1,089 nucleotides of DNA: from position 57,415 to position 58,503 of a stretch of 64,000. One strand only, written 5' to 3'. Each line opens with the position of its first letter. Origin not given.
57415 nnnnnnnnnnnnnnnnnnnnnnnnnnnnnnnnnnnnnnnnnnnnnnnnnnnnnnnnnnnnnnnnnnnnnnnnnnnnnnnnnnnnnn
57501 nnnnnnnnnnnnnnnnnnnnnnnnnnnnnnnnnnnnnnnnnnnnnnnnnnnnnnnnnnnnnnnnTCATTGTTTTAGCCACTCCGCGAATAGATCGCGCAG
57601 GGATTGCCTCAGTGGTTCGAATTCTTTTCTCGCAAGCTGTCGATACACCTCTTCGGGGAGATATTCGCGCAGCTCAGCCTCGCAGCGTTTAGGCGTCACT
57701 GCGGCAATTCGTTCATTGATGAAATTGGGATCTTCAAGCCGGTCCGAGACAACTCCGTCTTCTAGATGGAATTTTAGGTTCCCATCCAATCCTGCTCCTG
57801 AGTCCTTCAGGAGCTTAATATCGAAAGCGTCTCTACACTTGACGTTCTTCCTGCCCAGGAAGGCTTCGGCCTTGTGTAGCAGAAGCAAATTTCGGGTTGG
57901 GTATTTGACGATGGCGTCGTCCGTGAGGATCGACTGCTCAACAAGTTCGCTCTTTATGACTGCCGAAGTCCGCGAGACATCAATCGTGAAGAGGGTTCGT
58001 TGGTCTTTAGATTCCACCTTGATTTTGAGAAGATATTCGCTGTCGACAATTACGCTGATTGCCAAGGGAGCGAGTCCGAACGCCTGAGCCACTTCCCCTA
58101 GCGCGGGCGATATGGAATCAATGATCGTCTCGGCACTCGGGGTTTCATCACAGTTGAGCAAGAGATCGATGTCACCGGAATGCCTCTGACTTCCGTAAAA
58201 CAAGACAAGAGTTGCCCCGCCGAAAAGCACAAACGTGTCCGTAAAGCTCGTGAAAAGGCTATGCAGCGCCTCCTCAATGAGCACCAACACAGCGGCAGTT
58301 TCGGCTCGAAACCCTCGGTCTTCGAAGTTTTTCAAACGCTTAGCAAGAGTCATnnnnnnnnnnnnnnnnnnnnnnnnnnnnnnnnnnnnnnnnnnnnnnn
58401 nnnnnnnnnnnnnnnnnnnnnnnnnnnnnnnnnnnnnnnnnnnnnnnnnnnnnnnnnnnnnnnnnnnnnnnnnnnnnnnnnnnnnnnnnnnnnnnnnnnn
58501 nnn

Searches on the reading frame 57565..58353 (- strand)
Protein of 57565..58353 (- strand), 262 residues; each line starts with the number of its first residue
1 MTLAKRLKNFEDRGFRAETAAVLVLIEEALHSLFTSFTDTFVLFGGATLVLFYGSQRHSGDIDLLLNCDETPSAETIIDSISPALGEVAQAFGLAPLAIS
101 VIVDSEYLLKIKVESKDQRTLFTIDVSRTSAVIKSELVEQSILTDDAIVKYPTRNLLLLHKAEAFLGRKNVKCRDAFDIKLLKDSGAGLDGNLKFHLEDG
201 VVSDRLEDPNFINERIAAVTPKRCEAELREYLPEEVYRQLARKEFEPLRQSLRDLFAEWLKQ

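Call 6: search_protein_families(library=pfam, proteins=[window:57565-58353:-], max_evalue=1)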
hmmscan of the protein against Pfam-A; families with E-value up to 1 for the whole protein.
window:57565-58353:- (262 aa): 3 families
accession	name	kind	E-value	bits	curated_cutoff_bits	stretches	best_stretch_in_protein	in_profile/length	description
PF08843.17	AbiEii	-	5.4e-15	56.4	22.5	1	36-250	10-221/238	Nucleotidyl transferase AbiEii toxin, Type IV TA system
PF19502.5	DUF6036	-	0.042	14.1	23.6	1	27-67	7-47/164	Nucleotidyltransferase of unknown function (DUF6036)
PF14907.12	NTP_transf_5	-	0.042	13.9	31.2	1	30-78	63-113/249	Uncharacterised nucleotidyltransferase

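Call 7: search_protein_families(library=ncbifam, proteins=[window:57565-58353:-], max_evalue=1)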
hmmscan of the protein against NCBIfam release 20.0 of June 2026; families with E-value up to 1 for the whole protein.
window:57565-58353:- (262 aa): 0 families

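Call 8: search_protein_families(library=padloc, proteins=[window:57565-58353:-], max_evalue=1)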
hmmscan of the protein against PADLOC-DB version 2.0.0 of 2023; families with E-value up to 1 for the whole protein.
window:57565-58353:- (262 aa): 16 families
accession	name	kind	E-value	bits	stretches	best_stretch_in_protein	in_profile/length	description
PDLC02307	AbiEii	-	4.8e-10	37.6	1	28-183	10-145/219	AbiEii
PDLC02296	AbiEii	-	6.6e-09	33.3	2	143-256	159-274/282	AbiEii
PDLC02323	AbiEii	-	1.5e-07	29.3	1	8-184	8-185/248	AbiEii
PDLC02291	AbiEii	-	1.4e-06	25.8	1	3-84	19-94/310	AbiEii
PDLC02330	AbiEii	-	2.1e-06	25.7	1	36-191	22-167/219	AbiEii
PDLC02293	AbiEii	-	2.2e-06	25.4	1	24-187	24-195/270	AbiEii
PDLC02321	AbiEii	-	1e-05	23.4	1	147-188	180-220/296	AbiEii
PDLC02306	AbiEii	-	2.8e-05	21.9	1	33-92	33-93/280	AbiEii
PDLC02328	AbiEii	-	0.00011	20.2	1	33-181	7-140/203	AbiEii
PDLC02313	AbiEii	-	0.00011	19.7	2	115-182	123-188/254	AbiEii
PDLC02303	AbiEii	-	0.00026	18.5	1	25-186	25-185/249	AbiEii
PDLC02298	AbiEii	-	0.0071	13.8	1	26-67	11-54/220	AbiEii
PDLC02324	AbiEii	-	0.0094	13.7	0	157-193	129-165/231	AbiEii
PDLC02289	AbiEii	-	0.013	13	1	29-95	41-108/309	AbiEii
PDLC02292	AbiEii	-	0.014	13.3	1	27-85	35-91/283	AbiEii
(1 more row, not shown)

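Call 10: search_solved_structures(query=window:57565-58353:-, max_evalue=10)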
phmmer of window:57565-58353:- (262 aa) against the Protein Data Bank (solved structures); distinct sequences matched with E-value up to 10: 4.
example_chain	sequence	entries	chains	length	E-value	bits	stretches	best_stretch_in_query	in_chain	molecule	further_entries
1zb6_A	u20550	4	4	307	0.96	12.4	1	26-86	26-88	Aromatic prenyltransferase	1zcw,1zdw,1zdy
7fhe_A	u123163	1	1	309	0.96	12.4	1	26-86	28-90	Prenyltransferase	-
7fhb_A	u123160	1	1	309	0.97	12.4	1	26-86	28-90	Prenyltransferase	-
7fhd_A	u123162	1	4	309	0.97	12.4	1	26-86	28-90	Prenyltransferase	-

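Call 11: find_homologous_proteins(query=window:57565-58353:-)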
Query window:57565-58353:- (262 aa): 235 proteins with E <= 0.001 among 3355 candidates; the best 120 are listed.
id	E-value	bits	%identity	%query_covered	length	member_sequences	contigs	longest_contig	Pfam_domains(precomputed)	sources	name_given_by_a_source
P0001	1.6e-152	524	94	100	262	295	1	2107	PF08843.18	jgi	jgi:hypothetical protein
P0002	3.8e-148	510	91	100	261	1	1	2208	PF08843.18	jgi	jgi:hypothetical protein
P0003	1.6e-144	498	88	100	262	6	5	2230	PF08843.18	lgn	-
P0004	2.7e-144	497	87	100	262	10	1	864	PF08843.18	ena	-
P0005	1.5e-143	495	88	100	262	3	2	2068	PF08843.18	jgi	jgi:hypothetical protein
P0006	2.3e-141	488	85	100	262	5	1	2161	PF08843.18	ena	-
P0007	1.2e-140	485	85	100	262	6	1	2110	PF08843.18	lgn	-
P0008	1.1e-138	479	85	100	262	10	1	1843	PF08843.18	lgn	-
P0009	4.3e-138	477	90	92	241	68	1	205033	PF08843.18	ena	-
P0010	5.9e-138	477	84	100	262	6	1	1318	PF08843.18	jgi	jgi:Nucleotidyl transferase AbiEii toxin, Type IV TA system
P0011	7.0e-134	463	82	100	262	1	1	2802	PF08843.18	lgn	-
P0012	7.4e-129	447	79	100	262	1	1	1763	PF08843.18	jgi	jgi:hypothetical protein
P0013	1.5e-128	446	80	100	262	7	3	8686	PF08843.18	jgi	jgi:hypothetical protein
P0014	2.0e-127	442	79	100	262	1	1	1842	PF08843.18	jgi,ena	-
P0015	7.4e-123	427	76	99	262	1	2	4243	PF08843.18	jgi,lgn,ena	-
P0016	2.8e-118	412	81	92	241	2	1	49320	PF08843.18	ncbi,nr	ncbi:MAG: nucleotidyl transferase AbiEii/AbiGii toxin family protein [Acidobacteria bacterium]|nr:nu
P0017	6.4e-118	411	73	100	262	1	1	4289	PF08843.18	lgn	-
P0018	5.5e-109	382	84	82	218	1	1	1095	PF08843.18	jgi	jgi:hypothetical protein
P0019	1.2e-106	374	67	99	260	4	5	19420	PF08843.18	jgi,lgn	jgi:hypothetical protein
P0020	4.8e-104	365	65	99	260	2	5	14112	PF08843.18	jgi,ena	jgi:hypothetical protein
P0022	1.8e-100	354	60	100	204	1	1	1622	PF08843.18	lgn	-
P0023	7.7e-99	348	64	99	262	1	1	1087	PF08843.18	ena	-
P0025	1.2e-96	341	92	68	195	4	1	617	PF08843.18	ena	-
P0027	1.2e-94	335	63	99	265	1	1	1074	PF08843.18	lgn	-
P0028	8.3e-93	329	60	99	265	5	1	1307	PF08843.18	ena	-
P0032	2.7e-84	301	81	70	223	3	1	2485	PF08843.18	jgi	-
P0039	7.4e-77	276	53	99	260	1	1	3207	PF08843.18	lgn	-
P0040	1.6e-76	275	54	99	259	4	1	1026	PF08843.18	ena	-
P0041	7.3e-76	273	54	99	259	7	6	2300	PF08843.18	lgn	-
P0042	1.3e-74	269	54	99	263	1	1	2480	PF08843.18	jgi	jgi:hypothetical protein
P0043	2.5e-74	268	54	99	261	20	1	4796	PF08843.18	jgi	jgi:Nucleotidyl transferase AbiEii toxin, Type IV TA system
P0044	2.7e-74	268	52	99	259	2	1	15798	PF08843.18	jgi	jgi:predicted nucleotidyltransferase component of viral defense system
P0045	3.3e-74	268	53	99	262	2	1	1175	PF08843.18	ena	-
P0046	1.1e-73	266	54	99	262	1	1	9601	PF08843.18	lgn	-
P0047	2.2e-73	265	52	99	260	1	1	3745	PF08843.18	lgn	-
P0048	8.7e-73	263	53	99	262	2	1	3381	PF08843.18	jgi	jgi:hypothetical protein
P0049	8.8e-73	263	52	99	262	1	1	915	PF08843.18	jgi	jgi:predicted nucleotidyltransferase component of viral defense system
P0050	1.4e-72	262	53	99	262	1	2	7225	PF08843.18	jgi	jgi:hypothetical protein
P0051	1.9e-72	262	52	99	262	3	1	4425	PF08843.18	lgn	-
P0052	2.5e-72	262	53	99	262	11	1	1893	PF08843.18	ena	-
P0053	2.8e-72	261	52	99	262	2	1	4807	PF08843.18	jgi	jgi:hypothetical protein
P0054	2.9e-72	261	51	100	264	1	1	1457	PF08843.18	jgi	jgi:hypothetical protein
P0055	5.4e-72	261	53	99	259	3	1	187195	PF08843.18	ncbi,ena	-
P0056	5.6e-72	260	51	99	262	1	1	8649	PF08843.18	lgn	-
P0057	6.6e-72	260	54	99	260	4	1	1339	PF08843.18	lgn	-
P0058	1.0e-71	260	52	99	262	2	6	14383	PF08843.18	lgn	-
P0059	1.1e-71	259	52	99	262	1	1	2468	PF08843.18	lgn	-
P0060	1.2e-71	259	52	99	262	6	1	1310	PF08843.18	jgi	-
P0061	1.2e-71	259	53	99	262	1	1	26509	PF08843.18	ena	-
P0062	1.8e-71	259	51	99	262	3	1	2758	PF08843.18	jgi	jgi:predicted nucleotidyltransferase component of viral defense system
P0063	1.8e-71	259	52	99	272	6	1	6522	PF08843.18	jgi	jgi:hypothetical protein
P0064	2.2e-71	259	89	53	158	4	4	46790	PF08843.18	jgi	jgi:hypothetical protein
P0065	2.3e-71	258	53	99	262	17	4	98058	PF08843.18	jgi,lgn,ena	jgi:predicted nucleotidyltransferase component of viral defense system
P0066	2.3e-71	258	51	99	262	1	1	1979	PF08843.18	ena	-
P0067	2.9e-71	258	51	99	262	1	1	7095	PF08843.18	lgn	-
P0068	3.2e-71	258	52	99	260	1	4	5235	PF08843.18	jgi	jgi:hypothetical protein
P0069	4.7e-71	257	51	99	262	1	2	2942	PF08843.18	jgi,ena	-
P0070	4.9e-71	257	52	99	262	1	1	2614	PF08843.18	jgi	jgi:hypothetical protein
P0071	7.4e-71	257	52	99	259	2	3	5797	PF08843.18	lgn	-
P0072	7.6e-71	257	52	99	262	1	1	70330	PF08843.18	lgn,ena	-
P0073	9.4e-71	256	52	99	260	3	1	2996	PF08843.18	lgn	-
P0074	9.6e-71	256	51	99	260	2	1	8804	PF08843.18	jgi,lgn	jgi:hypothetical protein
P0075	1.0e-70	256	52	99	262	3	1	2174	PF08843.18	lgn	-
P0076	1.9e-70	255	52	99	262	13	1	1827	PF08843.18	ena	-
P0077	2.6e-70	255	50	99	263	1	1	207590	PF08843.18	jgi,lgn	jgi:hypothetical protein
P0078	2.9e-70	255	52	99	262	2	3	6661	PF08843.18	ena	-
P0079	3.8e-70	254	51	99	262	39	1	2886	PF08843.18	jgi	jgi:hypothetical protein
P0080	5.9e-70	254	51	99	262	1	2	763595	PF08843.18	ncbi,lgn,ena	-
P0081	9.0e-70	253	51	99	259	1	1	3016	PF08843.18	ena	-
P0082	2.2e-69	252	50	99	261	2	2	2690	PF08843.18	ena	-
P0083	2.5e-69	252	51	99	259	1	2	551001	PF08843.18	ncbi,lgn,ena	-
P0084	3.9e-69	251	51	99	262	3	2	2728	PF08843.18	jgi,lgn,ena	jgi:Nucleotidyl transferase AbiEii toxin, Type IV TA system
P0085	4.7e-69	251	52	99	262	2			PF08843.18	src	-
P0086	4.8e-69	251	51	99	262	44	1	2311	PF08843.18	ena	-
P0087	4.9e-68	248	50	99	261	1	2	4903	PF08843.18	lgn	-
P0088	9.3e-68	247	50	99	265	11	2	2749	PF08843.18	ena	-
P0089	1.3e-67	246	49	99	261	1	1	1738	PF08843.18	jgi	-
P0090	1.4e-67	246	50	99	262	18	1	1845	PF08843.18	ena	-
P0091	1.5e-67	246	57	82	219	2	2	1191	PF08843.18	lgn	-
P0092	2.9e-67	245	49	99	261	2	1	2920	PF08843.18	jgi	jgi:predicted nucleotidyltransferase component of viral defense system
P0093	1.1e-66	243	52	91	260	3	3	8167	PF08843.18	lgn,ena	-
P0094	9.6e-66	240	49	99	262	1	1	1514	PF08843.18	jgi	-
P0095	1.8e-65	239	49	99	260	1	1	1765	PF08843.18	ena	-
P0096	5.4e-65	238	50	99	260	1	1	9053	PF08843.18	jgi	jgi:hypothetical protein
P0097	1.9e-64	236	50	99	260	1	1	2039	PF08843.18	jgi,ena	-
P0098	2.0e-64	236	49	100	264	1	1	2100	PF08843.18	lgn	-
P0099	3.5e-64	235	48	99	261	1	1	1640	PF08843.18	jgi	jgi:hypothetical protein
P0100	8.1e-64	234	48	100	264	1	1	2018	PF08843.18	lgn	-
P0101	1.0e-63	233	51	100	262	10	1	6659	PF08843.18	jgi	jgi:hypothetical protein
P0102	5.5e-62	228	50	92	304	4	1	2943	PF08843.18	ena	-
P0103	2.9e-61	225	48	99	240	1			PF08843.18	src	-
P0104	3.5e-61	225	45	99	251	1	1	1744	PF08843.18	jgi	jgi:hypothetical protein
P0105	3.7e-61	225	91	47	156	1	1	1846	PF08843.18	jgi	jgi:hypothetical protein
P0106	1.2e-60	223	46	100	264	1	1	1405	PF08843.18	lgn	-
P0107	1.8e-59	220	55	85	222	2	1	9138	PF08843.18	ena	-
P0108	4.9e-58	215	49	90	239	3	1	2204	PF08843.18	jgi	-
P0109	5.2e-57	211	44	99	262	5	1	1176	PF08843.18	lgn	-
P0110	2.9e-56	209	44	99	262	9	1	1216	PF08843.18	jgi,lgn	jgi:Nucleotidyl transferase AbiEii toxin, Type IV TA system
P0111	3.5e-56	209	44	99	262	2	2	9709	PF08843.18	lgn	-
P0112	5.1e-56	208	45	99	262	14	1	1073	PF08843.18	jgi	jgi:hypothetical protein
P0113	9.8e-56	207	43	99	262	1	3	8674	PF08843.18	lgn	-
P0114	1.0e-55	207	44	99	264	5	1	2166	PF08843.18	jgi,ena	-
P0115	1.2e-55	207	46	100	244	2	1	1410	PF08843.18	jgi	jgi:hypothetical protein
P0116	2.1e-55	206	45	99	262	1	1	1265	PF08843.18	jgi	jgi:Nucleotidyl transferase AbiEii toxin, Type IV TA system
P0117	2.5e-55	206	52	81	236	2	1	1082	PF08843.18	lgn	-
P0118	5.1e-55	205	47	90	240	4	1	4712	PF08843.18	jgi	jgi:hypothetical protein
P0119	6.5e-55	205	42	99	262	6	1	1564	PF08843.18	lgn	-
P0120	2.0e-54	203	45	99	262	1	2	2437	PF08843.18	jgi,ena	jgi:hypothetical protein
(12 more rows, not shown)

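Call 13: find_encoding_contigs(protein=P0009, flank=6000, max_places=4)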
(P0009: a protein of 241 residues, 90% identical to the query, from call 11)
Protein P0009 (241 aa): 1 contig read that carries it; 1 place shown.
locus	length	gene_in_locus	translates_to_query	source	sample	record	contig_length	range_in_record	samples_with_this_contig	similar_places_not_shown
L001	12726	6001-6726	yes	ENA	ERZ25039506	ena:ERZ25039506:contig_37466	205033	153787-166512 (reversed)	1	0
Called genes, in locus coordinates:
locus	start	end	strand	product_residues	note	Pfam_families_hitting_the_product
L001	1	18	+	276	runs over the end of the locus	PF03544:TonB_C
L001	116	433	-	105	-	PF12732:YtxH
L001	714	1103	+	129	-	PF08207:EFP_N, PF01132:EFP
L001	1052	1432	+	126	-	PF09285:Elong-fact-P_C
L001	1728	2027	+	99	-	-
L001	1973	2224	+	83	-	PF00156:Pribosyltran (weak)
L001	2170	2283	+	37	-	-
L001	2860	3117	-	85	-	-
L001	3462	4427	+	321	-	-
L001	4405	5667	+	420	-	-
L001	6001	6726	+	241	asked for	PF08843:AbiEii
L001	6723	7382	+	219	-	-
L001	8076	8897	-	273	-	PF01293:PEPCK_ATP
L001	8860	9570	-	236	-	PF01293:PEPCK_ATP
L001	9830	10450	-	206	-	PF02698:DUF218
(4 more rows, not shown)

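Call 14: find_encoding_contigs(protein=P0016, flank=6000, max_places=4)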
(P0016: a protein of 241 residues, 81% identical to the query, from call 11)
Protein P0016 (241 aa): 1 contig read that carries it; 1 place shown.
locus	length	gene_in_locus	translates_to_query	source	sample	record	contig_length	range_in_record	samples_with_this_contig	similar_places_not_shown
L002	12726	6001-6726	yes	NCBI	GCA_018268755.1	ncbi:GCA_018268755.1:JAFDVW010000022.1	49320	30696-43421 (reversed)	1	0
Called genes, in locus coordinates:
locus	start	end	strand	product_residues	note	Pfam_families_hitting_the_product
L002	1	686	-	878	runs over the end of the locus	PF00069:Pkinase, PF07714:PK_Tyr_Ser-Thr, PF01636:APH (faint), PF03109:ABC1 (weak), PF14559:TPR_19 (faint)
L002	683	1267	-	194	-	PF07638:Sigma70_ECF, PF08281:Sigma70_r4_2, PF04545:Sigma70_r4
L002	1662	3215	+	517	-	-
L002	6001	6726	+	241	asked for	PF08843:AbiEii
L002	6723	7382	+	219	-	-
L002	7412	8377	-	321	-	PF00248:Aldo_ket_red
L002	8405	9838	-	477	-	PF02055:Glyco_hydro_30, PF02057:Glyco_hydro_59, PF17189:Glyco_hydro_30C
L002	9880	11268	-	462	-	PF00753:Lactamase_B, PF00581:Rhodanese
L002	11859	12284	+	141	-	PF02566:OsmC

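Call 15: find_encoding_contigs(protein=P0001, flank=6000, max_places=6)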
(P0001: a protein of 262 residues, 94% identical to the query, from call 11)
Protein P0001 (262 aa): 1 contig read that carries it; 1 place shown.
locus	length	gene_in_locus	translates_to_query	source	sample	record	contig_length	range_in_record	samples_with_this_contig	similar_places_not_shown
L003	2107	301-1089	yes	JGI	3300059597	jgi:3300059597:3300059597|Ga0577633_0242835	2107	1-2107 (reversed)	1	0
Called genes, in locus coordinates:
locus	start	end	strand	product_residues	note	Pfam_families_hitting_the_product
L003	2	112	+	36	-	?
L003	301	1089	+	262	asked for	PF08843:AbiEii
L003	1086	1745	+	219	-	-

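Call 25: find_related_loci(query=window:57568-58353:-, collection=metagenome_contigs, flank=5000)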
Query window:57568-58353:- (262 aa) in metagenome_contigs; peptide patterns used: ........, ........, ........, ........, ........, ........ (x = any residue, [..] = any of these).
543 stretches matched a pattern; 46 encode a relative of the query (tblastn E <= 1e-3); 46 distinct loci.
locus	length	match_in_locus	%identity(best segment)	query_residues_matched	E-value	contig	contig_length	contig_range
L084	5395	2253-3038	98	1-262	9e-173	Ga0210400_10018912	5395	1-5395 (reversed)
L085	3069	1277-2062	97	1-262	9e-178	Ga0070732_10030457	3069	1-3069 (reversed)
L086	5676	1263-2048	95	1-262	2e-168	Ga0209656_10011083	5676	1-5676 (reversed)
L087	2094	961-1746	95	1-262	2e-179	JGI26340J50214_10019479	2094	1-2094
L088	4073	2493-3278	95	1-262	1e-170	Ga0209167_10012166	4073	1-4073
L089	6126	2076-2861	95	1-262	2e-166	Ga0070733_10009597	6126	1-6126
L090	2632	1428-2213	94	1-262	2e-174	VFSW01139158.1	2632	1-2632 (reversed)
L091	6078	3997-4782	93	1-262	9e-164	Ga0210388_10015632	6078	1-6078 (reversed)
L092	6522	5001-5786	93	1-262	9e-163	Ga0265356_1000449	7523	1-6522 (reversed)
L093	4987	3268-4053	92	1-262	1e-164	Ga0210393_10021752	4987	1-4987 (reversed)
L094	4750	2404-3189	92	1-262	4e-164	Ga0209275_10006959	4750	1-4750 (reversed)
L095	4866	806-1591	92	1-262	1e-163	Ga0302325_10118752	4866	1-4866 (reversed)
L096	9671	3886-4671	92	1-262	2e-159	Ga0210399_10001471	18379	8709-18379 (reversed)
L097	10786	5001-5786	91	1-262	4e-159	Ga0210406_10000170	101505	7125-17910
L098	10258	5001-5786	91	1-262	5e-159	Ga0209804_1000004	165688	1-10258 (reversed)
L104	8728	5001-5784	90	1-262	1e-136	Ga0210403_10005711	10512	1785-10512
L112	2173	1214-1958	91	16-262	9e-126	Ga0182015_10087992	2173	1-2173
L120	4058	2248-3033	78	1-262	7e-102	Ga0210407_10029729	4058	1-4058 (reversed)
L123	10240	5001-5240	84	171-250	3e-40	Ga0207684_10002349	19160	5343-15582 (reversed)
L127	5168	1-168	98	206-261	7e-31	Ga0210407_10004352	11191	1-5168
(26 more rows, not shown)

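Call 31: find_encoding_contigs(protein=P0055, flank=4000, max_places=3)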
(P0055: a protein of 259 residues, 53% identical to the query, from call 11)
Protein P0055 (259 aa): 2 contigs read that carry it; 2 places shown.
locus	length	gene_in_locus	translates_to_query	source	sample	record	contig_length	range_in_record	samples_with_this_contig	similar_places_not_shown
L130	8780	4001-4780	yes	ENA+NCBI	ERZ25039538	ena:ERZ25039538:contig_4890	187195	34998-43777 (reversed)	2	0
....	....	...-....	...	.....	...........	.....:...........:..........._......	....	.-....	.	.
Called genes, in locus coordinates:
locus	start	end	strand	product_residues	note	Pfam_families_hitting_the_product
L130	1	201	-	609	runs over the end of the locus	PF00012:HSP70, PF06723:MreB_Mbl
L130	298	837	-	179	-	PF10816:DUF2760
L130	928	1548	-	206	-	-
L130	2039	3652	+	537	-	PF00501:AMP-binding, PF13193:AMP-binding_C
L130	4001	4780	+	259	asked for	PF08843:AbiEii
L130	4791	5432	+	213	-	-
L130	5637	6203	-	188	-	PF13515:FUSC_2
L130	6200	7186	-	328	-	-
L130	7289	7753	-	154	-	PF01928:CYTH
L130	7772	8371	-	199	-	-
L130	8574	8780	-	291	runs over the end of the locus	PF02781:G6PD_C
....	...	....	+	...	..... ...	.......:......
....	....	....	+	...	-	?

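Call 32: find_encoding_contigs(protein=P0080, flank=4000, max_places=3)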
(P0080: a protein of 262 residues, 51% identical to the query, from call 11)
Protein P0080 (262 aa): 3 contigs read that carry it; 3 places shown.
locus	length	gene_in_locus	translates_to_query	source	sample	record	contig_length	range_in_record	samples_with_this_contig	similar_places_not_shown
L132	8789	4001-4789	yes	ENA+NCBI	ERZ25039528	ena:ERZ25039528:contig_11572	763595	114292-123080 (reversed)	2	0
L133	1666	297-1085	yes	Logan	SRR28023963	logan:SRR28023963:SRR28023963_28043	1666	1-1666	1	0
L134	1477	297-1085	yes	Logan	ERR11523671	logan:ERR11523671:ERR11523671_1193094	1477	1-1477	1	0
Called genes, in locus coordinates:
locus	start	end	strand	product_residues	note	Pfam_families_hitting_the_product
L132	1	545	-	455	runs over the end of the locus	PF13657:Couple_hipA, PF07804:HipA_C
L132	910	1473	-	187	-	-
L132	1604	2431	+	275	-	PF02195:ParB_N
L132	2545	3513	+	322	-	PF27155:Y4rL_C, PF22483:Mu-transpos_C_2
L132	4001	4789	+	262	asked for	PF08843:AbiEii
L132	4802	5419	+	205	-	-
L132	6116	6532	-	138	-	-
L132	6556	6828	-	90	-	PF04014:MazE_antitoxin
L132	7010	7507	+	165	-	PF13412:HTH_24 (weak)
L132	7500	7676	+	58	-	-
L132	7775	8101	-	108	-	PF13744:HTH_37, PF01381:HTH_3 (faint)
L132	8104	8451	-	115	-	PF05973:Gp49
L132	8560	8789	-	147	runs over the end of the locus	PF00589:Phage_integrase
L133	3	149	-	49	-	?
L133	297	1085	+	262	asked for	PF08843:AbiEii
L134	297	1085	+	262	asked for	PF08843:AbiEii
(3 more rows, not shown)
